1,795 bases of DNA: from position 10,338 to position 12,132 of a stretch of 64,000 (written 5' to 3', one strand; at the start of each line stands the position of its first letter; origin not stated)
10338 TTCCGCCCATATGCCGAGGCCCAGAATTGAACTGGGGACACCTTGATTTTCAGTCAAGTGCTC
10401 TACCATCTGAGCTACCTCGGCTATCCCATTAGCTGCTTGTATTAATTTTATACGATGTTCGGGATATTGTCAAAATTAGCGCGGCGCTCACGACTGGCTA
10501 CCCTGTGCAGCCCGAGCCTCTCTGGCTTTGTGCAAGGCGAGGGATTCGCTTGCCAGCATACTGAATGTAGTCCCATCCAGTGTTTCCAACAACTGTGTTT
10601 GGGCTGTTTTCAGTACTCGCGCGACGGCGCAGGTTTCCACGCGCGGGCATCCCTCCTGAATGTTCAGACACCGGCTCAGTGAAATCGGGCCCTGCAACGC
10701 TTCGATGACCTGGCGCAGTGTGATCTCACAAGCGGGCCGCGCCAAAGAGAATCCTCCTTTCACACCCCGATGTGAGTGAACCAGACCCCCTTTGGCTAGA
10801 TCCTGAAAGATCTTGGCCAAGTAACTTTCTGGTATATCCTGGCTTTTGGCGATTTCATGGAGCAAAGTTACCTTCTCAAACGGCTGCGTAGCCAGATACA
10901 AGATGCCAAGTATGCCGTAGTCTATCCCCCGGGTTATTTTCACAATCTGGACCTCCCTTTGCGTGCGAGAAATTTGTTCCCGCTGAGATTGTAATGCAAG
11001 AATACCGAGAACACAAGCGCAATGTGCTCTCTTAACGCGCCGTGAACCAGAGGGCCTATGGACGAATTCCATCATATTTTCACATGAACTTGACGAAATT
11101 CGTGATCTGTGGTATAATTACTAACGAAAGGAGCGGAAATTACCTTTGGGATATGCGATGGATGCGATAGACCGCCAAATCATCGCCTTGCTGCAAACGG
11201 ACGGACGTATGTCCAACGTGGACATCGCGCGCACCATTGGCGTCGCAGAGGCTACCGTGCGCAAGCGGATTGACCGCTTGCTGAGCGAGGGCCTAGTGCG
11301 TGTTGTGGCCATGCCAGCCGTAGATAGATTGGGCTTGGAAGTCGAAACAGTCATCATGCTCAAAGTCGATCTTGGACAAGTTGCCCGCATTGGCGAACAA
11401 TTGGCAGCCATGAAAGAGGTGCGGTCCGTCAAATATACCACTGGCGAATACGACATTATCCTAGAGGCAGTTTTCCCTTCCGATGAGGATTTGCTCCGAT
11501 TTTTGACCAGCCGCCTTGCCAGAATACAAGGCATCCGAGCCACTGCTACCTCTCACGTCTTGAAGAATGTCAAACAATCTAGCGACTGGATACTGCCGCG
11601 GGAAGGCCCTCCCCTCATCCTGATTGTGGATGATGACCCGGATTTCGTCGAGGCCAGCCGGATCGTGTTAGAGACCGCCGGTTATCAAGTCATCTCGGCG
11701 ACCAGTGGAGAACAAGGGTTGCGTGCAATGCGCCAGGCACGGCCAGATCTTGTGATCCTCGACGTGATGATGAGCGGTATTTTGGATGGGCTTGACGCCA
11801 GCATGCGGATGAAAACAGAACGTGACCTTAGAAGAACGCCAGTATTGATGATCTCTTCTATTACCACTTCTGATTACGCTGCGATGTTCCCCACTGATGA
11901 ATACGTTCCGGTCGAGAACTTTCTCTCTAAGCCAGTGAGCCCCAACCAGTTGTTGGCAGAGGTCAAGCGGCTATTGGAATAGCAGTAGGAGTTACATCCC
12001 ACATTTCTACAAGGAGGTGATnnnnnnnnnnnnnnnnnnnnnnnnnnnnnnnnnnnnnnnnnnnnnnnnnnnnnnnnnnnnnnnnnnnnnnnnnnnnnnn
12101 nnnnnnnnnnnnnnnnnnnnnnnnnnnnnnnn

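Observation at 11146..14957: Unusual operon: Lrp/AsnC-REC fusion + three paralogous FPTDEY-motif single-domain receivers with NuoE-NuoF embedded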

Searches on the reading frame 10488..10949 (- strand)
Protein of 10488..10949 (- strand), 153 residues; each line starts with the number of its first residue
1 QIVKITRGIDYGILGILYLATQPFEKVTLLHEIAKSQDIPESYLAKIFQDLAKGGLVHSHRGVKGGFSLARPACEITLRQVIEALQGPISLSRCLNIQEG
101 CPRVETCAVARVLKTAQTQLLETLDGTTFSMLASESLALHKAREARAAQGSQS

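Call 41: search_protein_families(library=ncbifam, proteins=[window:10488-10949:-], max_evalue=0.00001)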
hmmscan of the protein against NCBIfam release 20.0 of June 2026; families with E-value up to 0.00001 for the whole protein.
window:10488-10949:- (153 aa): 7 families
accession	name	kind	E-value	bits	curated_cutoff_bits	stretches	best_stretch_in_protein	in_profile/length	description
TIGR00738.1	rrf2_super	superfamily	1.1e-30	106.3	73.3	1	4-132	2-130/132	Rrf2 family transcriptional regulator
TIGR02944.1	suf_reg_Xantho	equivalog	3.7e-21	75.9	110.65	1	3-129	2-127/130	SUF system Fe-S cluster assembly regulator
NF008886.0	PRK11920.1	equivalog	1.6e-20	73.4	193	1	4-134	2-132/153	iron-responsive transcriptional regulator RirA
TIGR02010.1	IscR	equivalog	4.5e-19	68.6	207.55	1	8-132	6-129/135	Fe-S cluster assembly transcriptional regulator IscR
NF008240.0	PRK11014.1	equivalog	1.5e-18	67.2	182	1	4-141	2-136/141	nitric oxide-sensing transcriptional repressor NsrR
NF047409.1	Cys_reg_CymR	equivalog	4.7e-17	62.4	195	1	5-98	3-96/139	cysteine metabolism transcriptional regulator CymR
NF008110.0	PRK10857.1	equivalog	1.2e-12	47.9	275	1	10-134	8-131/164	Fe-S cluster assembly transcriptional regulator IscR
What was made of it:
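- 10488..11075 (-): Divergently transcribed Rrf2-family regulator. It is a conserved neighbour only in the closer relatives. NCBIfam rrf2_super passes its cut-off (call 41).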

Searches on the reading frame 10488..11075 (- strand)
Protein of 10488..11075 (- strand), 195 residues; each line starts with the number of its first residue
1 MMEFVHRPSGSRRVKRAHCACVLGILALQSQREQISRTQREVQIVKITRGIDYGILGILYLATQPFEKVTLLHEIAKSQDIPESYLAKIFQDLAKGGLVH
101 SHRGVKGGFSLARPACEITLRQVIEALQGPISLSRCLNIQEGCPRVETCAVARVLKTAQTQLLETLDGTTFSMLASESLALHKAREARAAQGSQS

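Call 4: search_protein_families(library=pfam, proteins=[window:10488-11075:-])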
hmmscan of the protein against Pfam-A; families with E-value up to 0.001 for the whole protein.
window:10488-11075:- (195 aa): 1 family
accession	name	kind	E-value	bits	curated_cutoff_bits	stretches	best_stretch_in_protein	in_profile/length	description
PF02082.26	Rrf2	-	2.4e-34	118.7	30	1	47-176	1-131/132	Iron-dependent Transcriptional regulator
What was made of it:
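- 10488..11075 (-): Pfam Rrf2, 2.4e-34 (call 4).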

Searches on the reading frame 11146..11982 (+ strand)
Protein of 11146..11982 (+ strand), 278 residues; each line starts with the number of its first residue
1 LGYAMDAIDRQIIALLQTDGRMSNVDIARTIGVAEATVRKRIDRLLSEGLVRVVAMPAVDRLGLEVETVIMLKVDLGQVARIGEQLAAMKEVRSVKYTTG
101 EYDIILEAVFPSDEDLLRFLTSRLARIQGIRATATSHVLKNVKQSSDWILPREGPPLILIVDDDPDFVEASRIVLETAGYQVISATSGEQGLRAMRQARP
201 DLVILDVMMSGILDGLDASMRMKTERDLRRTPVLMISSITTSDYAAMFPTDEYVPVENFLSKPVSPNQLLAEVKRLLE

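Call 4: search_protein_families(library=pfam, proteins=[window:11146-11982:+])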
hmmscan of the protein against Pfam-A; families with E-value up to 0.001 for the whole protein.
window:11146-11982:+ (278 aa): 11 families
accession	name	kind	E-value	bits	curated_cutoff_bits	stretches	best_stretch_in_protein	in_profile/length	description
PF00072.30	Response_reg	-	2e-21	76.7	30.2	1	158-273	1-110/111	Response regulator receiver domain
PF13404.12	HTH_AsnC-type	-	2.8e-16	59.5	27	1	5-45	1-41/42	AsnC-type helix-turn-helix domain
PF01037.27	AsnC_trans_reg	-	1e-15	57.8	25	1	70-140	1-72/73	Lrp/AsnC ligand binding domain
PF13412.12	HTH_24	-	3.5e-14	52.6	21.9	1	5-52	1-48/48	Winged helix-turn-helix DNA-binding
PF22482.2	AsnC_trans_reg_3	-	4.3e-05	24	24.4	1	79-147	24-91/95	PF0864 C-terminal dimeric alpha+beta barrel domain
PF01325.25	Fe_dep_repress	-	6.7e-05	23.5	26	0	11-53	12-54/60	Iron dependent repressor, N-terminal DNA binding domain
PF09339.16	HTH_IclR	-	0.00017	21.7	22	1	14-52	11-49/52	IclR helix-turn-helix domain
PF12840.13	HTH_20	-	0.00019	21.8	27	1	10-54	7-51/51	Helix-turn-helix domain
PF01047.28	MarR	-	0.0002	21.6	24.6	1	12-53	8-49/59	MarR family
PF08279.18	HTH_11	-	0.00023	21.4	25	1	10-55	3-48/55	HTH domain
PF06163.17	DUF977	-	0.00091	19.7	22.1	0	8-49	13-54/134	Bacterial protein of unknown function (DUF977)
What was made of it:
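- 11158..11982 (+): Lrp/AsnC-REC hybrid response regulator (HTH_AsnC, RAM domain, then a C-terminal receiver, REC-A). An alternative TTG start lies at 11146. Pfam (call 4).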

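Call 26: find_homologous_proteins(query=window:11158-11982:+, max_evalue=1e-10)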
Query window:11158-11982:+ (274 aa): 1124 proteins with E <= 1e-10 among 5518 candidates; the best 120 are listed.
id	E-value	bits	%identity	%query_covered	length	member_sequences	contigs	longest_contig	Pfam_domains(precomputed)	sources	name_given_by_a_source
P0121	3.4e-166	569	100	100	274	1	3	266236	PF13412.13,PF22482.3,PF01037.29,PF13404.13,PF00072.31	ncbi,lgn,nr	ncbi:MAG: response regulator [Chloroflexi bacterium]|nr:response regulator [Chloroflexota bacterium]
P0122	2.1e-154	530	92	100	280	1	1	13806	PF13412.13,PF22482.3,PF01037.29,PF13404.13,PF00072.31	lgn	-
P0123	8.1e-146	502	86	100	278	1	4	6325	PF13412.13,PF22482.3,PF01037.29,PF13404.13,PF00072.31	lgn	-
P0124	9.5e-145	498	85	100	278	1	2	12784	PF13412.13,PF22482.3,PF01037.29,PF13404.13,PF00072.31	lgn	-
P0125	3.2e-144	497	85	100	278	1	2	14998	PF13412.13,PF22482.3,PF01037.29,PF13404.13,PF00072.31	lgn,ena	-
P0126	3.2e-144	497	85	100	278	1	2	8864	PF13412.13,PF22482.3,PF01037.29,PF13404.13,PF00072.31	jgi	-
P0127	4.4e-143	493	84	100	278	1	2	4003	PF13412.13,PF22482.3,PF01037.29,PF13404.13,PF00072.31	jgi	-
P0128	6.5e-143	492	84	100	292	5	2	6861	PF13412.13,PF22482.3,PF01037.29,PF13404.13,PF00072.31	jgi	jgi:Lrp/AsnC family transcriptional regulator for asnA, asnC and gidA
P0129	1.7e-142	491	84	100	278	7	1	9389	PF13412.13,PF22482.3,PF01037.29,PF13404.13,PF00072.31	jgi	-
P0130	6.2e-141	486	84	100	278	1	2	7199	PF13412.13,PF22482.3,PF01037.29,PF13404.13,PF00072.31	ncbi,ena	-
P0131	6.2e-141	486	84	100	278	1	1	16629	PF13412.13,PF22482.3,PF01037.29,PF13404.13,PF00072.31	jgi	-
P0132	2.4e-137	474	81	100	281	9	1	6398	PF13412.13,PF22482.3,PF01037.29,PF13404.13,PF00072.31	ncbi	-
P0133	3.5e-137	474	80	100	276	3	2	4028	PF12840.14,PF13412.13,PF01037.29,PF13404.13,PF00072.31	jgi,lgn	-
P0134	5.9e-137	473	79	100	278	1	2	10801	PF13412.13,PF01037.29,PF13404.13,PF00072.31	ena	-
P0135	5.9e-137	473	79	100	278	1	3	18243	PF13412.13,PF01037.29,PF13404.13,PF00072.31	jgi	-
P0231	1.7e-103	363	62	100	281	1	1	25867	PF01047.29,PF13412.13,PF22482.3,PF01037.29,PF13404.13,PF00072.31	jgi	-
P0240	1.4e-98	347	58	100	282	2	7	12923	PF13412.13,PF22482.3,PF13384.13,PF01037.29,PF13404.13,PF00072.31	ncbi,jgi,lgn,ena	-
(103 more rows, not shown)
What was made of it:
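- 11158..11982 (+): At least 120 orthologous clusters at 57-100% identity share the three-domain architecture (call 26).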

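Call 27: find_encoding_contigs(protein=P0231, flank=10000, max_places=1)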
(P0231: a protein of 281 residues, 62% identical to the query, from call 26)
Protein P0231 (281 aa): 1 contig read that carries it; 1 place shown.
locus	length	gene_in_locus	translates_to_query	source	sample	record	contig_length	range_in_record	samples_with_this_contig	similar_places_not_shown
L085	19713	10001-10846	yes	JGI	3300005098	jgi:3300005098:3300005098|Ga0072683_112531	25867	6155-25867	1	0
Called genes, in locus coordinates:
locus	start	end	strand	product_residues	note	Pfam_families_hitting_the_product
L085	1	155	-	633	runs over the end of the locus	PF02518:HATPase_c, PF00204:DNA_gyraseB, PF01751:Toprim, PF00986:DNA_gyraseB_C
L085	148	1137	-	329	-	-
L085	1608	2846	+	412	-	PF05167:DUF711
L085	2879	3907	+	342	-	PF02912:Phe_tRNA-synt_N, PF01409:tRNA-synt_2d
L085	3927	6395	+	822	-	PF01588:tRNA_bind, PF03483:B3_4, PF03484:B5, PF17759:tRNA_synthFbeta, PF03147:FDX-ACB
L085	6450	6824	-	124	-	-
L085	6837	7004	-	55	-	-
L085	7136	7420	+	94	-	PF04023:FeoA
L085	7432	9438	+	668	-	PF01926:MMR_HSR1, PF02421:FeoB_N, PF17910:FeoB_Cyto, PF07670:Gate, PF07664:FeoB_C, PF07670:Gate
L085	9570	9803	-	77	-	-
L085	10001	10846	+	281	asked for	PF01047:MarR (weak), PF13404:HTH_AsnC-type, PF13412:HTH_24, PF01037:AsnC_trans_reg, PF22482:AsnC_trans_reg_3 (weak), PF00072:Response_reg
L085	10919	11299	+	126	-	PF00072:Response_reg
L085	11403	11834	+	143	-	PF00072:Response_reg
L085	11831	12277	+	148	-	PF01257:2Fe-2S_thioredx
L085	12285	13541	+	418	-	PF01512:Complex1_51K, PF10531:SLBB, PF22461:SLBB_2, PF10589:NADH_4Fe-4S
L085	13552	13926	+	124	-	PF00072:Response_reg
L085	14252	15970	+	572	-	PF00587:tRNA-synt_2b, PF04073:tRNA_edit, PF03129:HGTP_anticodon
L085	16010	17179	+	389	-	PF01546:Peptidase_M20, PF07687:M20_dimer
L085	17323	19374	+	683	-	-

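Call 28: find_encoding_contigs(protein=P0240, flank=10000, max_places=2)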
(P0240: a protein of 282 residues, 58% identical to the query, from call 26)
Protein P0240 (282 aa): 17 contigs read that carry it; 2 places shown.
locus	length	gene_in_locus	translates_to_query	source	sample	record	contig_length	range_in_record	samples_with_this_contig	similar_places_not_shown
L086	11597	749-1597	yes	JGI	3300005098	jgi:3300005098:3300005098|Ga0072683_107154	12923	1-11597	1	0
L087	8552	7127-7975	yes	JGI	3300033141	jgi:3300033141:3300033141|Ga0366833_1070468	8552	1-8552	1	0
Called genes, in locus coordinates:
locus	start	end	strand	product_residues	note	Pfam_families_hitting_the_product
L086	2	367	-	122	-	?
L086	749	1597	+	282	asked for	PF13404:HTH_AsnC-type, PF13412:HTH_24, PF13384:HTH_23 (faint), PF22482:AsnC_trans_reg_3 (weak), PF01037:AsnC_trans_reg, PF00072:Response_reg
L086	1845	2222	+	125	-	PF00072:Response_reg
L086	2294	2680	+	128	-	PF00072:Response_reg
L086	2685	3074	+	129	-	PF00072:Response_reg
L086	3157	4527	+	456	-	PF01134:GIDA (faint), PF01266:DAO (faint), PF03486:HI0933_like (faint), PF07992:Pyr_redox_2, PF12831:FAD_oxidored (faint), PF13738:Pyr_redox_3 (faint), PF00070:Pyr_redox, PF02852:Pyr_redox_dim, +1 more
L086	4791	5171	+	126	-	PF00072:Response_reg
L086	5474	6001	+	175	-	-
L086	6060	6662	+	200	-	PF11667:DUF3267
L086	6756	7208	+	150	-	PF01257:2Fe-2S_thioredx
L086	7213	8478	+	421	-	PF01512:Complex1_51K, PF10531:SLBB, PF22461:SLBB_2, PF10589:NADH_4Fe-4S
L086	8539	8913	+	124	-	PF00072:Response_reg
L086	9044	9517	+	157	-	PF01842:ACT, PF22468:ACT_9 (weak), PF13840:ACT_7, PF22468:ACT_9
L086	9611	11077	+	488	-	PF25323:6TM_PilS, PF00512:HisKA, PF02518:HATPase_c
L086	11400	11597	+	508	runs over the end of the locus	?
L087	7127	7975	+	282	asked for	PF13404:HTH_AsnC-type, PF13412:HTH_24, PF13384:HTH_23 (faint), PF22482:AsnC_trans_reg_3 (weak), PF01037:AsnC_trans_reg, PF00072:Response_reg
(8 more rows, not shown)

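Call 41: search_protein_families(library=ncbifam, proteins=[window:11158-11982:+], max_evalue=0.00001)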
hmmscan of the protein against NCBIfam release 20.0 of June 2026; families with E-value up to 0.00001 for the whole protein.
window:11158-11982:+ (274 aa): 73 families (the best 25 are shown)
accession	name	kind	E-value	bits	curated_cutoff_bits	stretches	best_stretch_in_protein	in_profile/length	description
NF040947.1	trans_reg_LysM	equivalog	6.8e-20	71.2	180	1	1-137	1-135/136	HTH-type transcriptional regulator LysM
NF053758.1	ChrTpTrnRegChrS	equivalog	2.3e-17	63.2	250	1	1-139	12-151/158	chromate efflux transcriptional regulator ChrS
NF007135.0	PRK09581.1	equivalog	1.3e-16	60.5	474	1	154-272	5-119/457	PleD family two-component system response regulator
NF040689.1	MtrAB_MtrA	equivalog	5.3e-16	58.6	300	1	154-271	1-111/219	MtrAB system response regulator MtrA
NF052313.1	T9SS_RR_PorX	equivalog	7e-16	58.1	300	1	154-274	3-117/513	T9SS response regulator signal transducer PorX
NF041396.1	TranRegLrp_Halo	equivalog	7.6e-16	58.3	190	1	2-142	4-144/149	HTH-type transcriptional regulator Lrp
NF045717.1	DVU0259_DivK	exception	9.5e-16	58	160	1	154-273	5-116/117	DVU0259 family response regulator domain-containing protein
NF053854.1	RespRegPhoBBctds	equivalog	1.9e-15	56.8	270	1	154-273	1-115/225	two-component system response regulator PhoB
NF041733.1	resp_reg_CseB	equivalog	4.7e-15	55.6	350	1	154-272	3-114/228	two-component system response regulator CseB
TIGR02154.1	PhoB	equivalog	6e-15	55.2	296.2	1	154-273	5-120/226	phosphate regulon transcriptional regulator PhoB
NF045944.1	ResRegRpaBCyano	equivalog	1.2e-14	54.3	330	1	155-273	1-112/229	response regulator transcription factor RpaB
NF008384.0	PRK11179.1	equivalog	5.3e-14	52.3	227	1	1-137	7-145/153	transcriptional regulator AsnC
NF051870.1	NAssimRespRegNtrX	equivalog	2.1e-13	50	600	1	154-274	4-120/452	nitrogen assimilation response regulator NtrX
NF008370.0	PRK11169.1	equivalog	2.6e-13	50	233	1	1-143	12-158/164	leucine-responsive transcriptional regulator Lrp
NF033120.0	vanR_FM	exception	7.2e-13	48.7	460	1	154-270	6-115/231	vancomycin resistance response regulator transcription factor, VanR-F/VanR-M family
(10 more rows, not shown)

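Call 48: search_protein_families(library=pfam, proteins=[L086:3157-4527:+], max_evalue=0.0001)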
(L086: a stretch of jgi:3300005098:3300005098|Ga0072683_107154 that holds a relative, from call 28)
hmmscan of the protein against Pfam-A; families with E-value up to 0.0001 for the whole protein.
L086:3157-4527:+ (456 aa): 10 families
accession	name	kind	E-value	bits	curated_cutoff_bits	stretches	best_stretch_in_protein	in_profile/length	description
PF07992.20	Pyr_redox_2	-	5.9e-61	206.9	26.1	1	4-302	1-291/291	Pyridine nucleotide-disulphide oxidoreductase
PF02852.28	Pyr_redox_dim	-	1.7e-15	57.6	25.3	1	324-426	3-103/110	Pyridine nucleotide-disulphide oxidoreductase, dimerisation domain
PF00070.33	Pyr_redox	-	1.1e-13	51.9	22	1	145-223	2-80/82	Pyridine nucleotide-disulphide oxidoreductase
PF01134.28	GIDA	-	3.7e-08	33.3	22.1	0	185-298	95-204/391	Glucose inhibited division protein A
PF01266.30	DAO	-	2e-07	31.3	27.9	0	66-112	159-215/353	FAD dependent oxidoreductase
PF13738.12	Pyr_redox_3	-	1.2e-06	28.5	30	0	77-276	103-305/305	Pyridine nucleotide-disulphide oxidoreductase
PF13454.12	NAD_binding_9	-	1.8e-06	28.5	21.8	0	146-185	1-43/155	FAD-NAD(P)-binding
PF03486.20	HI0933_like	-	2.1e-06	27.8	50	0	5-40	2-35/244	HI0933-like protein Rossmann domain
PF12831.13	FAD_oxidored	-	2.3e-06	27.6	27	0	5-37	1-31/416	FAD dependent oxidoreductase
PF13450.12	NAD_binding_8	-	9.4e-05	23.1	21.9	0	8-34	1-25/68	NAD(P)-binding Rossmann-like domain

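Call 59: predict_structure(alignment_id=A4)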
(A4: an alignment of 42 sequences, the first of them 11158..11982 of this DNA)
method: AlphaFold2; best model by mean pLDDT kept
length: 274 residues; sequences in the alignment: 42
mean_pLDDT: 78.1   pTM: 0.45
mean pLDDT of the five models: 78.1, 76.2, 75.3, 74.2, 73.1
residues with pLDDT >= 90: 91; 70-90: 110; 50-70: 41; < 50: 32
segments of 3 or more residues with pLDDT < 50: 52-57, 137-147, 206-209, 239-248
pLDDT, mean of each block of 10 residues (from residue 1): 87 80 95 94 75 49 79 92 89 85 81 88 91 57 49 91 93 95 82 86 57 55 70 65 48 80 92 86
secondary structure, 60 per line:
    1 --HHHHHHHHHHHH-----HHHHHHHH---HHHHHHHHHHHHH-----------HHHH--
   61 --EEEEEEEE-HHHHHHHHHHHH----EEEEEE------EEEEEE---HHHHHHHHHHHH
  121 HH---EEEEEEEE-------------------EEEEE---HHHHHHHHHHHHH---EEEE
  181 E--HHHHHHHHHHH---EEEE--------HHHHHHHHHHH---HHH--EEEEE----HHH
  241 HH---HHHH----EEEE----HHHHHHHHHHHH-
elements in order: H3-14 H20-27 H31-43 H55-58 E63-70 H72-83 E88-93 E100-105 H109-122 E126-133 E153-157 H161-173 E177-181 H184-194 E198-201 H210-220 E229-233 H238-242 H246-249 E254-257 H262-273
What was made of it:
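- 11158..11982 (+): The AF2 model has three folded domains joined by low-confidence linkers (call 59).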
